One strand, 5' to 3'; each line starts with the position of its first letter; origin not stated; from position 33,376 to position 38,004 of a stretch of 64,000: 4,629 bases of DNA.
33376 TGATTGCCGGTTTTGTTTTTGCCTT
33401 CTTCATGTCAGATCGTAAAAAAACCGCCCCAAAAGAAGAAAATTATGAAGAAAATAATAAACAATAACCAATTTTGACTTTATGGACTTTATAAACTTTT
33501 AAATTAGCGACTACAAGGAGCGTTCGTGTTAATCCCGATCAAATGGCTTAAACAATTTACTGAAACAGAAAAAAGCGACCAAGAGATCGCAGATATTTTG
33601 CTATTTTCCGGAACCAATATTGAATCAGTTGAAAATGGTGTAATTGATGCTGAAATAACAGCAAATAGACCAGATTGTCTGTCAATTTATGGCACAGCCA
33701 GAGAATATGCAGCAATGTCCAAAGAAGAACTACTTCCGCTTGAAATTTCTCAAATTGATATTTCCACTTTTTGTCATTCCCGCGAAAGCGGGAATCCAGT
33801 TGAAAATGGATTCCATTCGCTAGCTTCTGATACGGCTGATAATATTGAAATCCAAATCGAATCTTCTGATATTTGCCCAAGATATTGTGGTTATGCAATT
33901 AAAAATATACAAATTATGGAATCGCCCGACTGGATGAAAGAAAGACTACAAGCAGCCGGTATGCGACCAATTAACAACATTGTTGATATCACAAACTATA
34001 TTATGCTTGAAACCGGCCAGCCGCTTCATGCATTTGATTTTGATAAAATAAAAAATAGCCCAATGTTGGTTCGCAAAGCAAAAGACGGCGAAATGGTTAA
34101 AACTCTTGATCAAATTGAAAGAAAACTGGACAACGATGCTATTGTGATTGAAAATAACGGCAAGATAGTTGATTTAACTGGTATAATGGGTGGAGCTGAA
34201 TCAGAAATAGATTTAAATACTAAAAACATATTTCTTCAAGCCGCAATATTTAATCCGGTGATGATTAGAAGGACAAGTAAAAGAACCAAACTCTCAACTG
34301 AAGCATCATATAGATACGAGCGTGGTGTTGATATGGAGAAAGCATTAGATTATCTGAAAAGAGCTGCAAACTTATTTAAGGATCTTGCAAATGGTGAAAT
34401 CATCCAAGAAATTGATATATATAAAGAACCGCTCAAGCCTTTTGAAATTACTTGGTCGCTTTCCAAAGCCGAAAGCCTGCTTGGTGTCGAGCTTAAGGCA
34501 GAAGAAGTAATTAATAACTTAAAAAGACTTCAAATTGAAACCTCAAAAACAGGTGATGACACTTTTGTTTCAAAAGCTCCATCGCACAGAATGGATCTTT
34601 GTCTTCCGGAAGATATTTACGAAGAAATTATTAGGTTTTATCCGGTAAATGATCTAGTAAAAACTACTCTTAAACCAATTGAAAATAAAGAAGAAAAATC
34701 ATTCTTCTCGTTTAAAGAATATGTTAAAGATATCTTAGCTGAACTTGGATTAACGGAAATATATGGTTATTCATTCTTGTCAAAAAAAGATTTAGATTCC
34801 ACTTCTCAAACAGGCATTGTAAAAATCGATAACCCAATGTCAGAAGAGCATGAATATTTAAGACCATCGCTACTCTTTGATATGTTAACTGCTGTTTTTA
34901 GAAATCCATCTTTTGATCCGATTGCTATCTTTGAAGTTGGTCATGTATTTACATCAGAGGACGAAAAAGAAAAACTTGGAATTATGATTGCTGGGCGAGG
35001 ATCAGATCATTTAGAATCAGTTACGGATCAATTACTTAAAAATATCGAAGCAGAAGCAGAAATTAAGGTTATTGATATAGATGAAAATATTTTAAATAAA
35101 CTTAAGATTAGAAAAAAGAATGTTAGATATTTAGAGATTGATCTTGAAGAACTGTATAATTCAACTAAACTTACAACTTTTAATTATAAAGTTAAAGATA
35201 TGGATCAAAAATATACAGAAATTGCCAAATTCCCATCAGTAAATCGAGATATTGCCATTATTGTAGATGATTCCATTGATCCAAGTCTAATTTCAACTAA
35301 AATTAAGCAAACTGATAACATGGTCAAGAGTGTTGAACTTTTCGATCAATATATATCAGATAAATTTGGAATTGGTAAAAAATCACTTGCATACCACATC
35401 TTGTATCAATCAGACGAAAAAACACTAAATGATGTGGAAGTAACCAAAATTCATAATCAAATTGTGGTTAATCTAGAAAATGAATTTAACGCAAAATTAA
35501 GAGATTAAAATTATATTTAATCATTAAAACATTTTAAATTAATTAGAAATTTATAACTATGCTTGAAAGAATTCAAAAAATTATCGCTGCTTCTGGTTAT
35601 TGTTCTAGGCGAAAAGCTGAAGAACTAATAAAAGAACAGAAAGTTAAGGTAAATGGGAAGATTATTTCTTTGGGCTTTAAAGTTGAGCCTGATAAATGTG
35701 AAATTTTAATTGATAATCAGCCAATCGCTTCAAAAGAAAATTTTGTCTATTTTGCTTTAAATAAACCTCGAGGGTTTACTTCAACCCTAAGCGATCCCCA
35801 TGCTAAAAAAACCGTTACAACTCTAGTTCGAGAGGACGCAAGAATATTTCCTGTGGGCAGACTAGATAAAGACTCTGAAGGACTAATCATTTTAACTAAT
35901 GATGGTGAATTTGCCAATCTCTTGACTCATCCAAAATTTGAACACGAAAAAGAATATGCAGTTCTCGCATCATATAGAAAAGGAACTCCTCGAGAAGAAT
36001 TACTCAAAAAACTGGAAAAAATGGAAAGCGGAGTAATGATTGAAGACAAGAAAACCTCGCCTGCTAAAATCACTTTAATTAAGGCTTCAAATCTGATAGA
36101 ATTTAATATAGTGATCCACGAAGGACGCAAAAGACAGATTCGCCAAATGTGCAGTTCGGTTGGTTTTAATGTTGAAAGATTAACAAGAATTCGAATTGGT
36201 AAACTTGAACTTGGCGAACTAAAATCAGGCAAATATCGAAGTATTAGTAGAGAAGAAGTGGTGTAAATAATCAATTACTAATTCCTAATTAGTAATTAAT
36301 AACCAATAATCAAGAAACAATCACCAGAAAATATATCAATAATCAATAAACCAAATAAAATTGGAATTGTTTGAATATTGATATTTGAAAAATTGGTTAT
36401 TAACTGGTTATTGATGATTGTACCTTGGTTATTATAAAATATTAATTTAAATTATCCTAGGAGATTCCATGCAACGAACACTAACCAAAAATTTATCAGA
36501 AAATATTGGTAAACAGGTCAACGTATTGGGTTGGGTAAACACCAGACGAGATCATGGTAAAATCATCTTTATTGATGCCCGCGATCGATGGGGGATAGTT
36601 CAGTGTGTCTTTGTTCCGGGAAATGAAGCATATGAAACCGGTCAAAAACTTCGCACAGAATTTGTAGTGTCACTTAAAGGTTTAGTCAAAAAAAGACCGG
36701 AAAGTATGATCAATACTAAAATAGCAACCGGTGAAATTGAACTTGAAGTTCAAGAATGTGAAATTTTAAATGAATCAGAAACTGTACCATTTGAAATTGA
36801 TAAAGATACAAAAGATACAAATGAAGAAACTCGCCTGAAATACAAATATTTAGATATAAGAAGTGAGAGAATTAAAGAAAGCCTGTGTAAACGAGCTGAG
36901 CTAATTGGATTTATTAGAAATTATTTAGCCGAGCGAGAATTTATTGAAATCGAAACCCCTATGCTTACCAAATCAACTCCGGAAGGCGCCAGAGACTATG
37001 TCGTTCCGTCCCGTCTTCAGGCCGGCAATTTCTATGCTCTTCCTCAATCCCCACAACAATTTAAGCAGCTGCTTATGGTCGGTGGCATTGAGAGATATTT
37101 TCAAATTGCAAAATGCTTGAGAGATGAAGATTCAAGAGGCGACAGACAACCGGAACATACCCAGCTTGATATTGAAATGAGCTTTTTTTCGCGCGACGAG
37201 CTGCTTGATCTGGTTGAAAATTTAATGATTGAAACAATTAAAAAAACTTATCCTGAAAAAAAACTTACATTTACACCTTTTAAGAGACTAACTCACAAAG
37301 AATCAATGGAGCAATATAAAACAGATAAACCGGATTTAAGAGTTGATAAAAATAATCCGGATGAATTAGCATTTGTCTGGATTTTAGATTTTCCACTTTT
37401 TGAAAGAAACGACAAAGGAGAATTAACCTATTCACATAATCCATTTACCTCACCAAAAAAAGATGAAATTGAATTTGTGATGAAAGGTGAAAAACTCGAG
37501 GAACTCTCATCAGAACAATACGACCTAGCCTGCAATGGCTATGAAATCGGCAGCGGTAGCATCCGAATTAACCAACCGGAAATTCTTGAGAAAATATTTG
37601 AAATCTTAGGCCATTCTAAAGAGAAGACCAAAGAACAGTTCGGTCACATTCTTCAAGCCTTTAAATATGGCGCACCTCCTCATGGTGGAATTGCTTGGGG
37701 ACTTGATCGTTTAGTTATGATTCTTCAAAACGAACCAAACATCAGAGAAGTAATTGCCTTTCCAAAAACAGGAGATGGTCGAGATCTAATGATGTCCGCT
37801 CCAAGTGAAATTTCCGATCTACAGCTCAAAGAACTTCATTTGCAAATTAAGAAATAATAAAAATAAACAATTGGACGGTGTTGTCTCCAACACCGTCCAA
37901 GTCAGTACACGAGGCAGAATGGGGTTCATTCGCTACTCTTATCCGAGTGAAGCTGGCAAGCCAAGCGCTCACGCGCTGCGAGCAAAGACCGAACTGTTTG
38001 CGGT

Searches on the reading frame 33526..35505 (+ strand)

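Call 69: search_protein_families(library=pfam, proteins=[window:33526-35505:+], max_evalue=0.00001)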
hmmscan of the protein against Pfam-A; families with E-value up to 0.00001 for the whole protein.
window:33526-35505:+ (660 aa): 4 families
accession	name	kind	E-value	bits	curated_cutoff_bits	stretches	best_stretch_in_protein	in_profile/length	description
PF03483.22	B3_4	-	6.3e-68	228.2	29.3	1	117-288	2-173/174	B3/4 domain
PF03147.19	FDX-ACB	-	1.3e-24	86.8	31.1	1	568-659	2-94/94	Ferredoxin-fold anticodon binding domain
PF17759.6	tRNA_synthFbeta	-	2e-20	73.6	22.4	1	387-492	12-129/214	Phenylalanyl tRNA synthetase beta chain CLM domain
PF03484.21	B5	-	5.1e-18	65.5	28.6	1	308-372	1-65/67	tRNA synthetase B5 domain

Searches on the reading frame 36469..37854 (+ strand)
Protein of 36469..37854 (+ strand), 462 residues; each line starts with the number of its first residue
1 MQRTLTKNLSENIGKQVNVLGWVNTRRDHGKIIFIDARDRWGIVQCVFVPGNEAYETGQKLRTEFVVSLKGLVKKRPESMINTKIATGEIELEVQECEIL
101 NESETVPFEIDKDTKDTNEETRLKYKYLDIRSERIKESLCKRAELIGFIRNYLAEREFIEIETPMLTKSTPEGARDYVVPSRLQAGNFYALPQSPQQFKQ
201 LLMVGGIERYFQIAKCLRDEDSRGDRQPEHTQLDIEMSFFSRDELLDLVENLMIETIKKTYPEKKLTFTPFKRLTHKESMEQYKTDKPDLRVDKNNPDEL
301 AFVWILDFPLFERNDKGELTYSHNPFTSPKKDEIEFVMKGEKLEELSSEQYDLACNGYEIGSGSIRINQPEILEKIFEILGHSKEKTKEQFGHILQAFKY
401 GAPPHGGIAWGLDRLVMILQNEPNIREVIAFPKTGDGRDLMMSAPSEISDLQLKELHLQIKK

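Call 69: search_protein_families(library=pfam, proteins=[window:36469-37854:+], max_evalue=0.00001)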
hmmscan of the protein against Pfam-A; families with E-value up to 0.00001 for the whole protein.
window:36469-37854:+ (462 aa): 2 families
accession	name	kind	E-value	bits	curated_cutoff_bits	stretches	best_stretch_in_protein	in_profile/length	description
PF00152.25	tRNA-synt_2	-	1.8e-113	379.1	25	1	118-434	1-307/308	tRNA synthetases class II (D, K and N)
PF01336.31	tRNA_anti-codon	-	5e-16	58.8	27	1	17-100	1-75/75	OB-fold nucleic acid binding domain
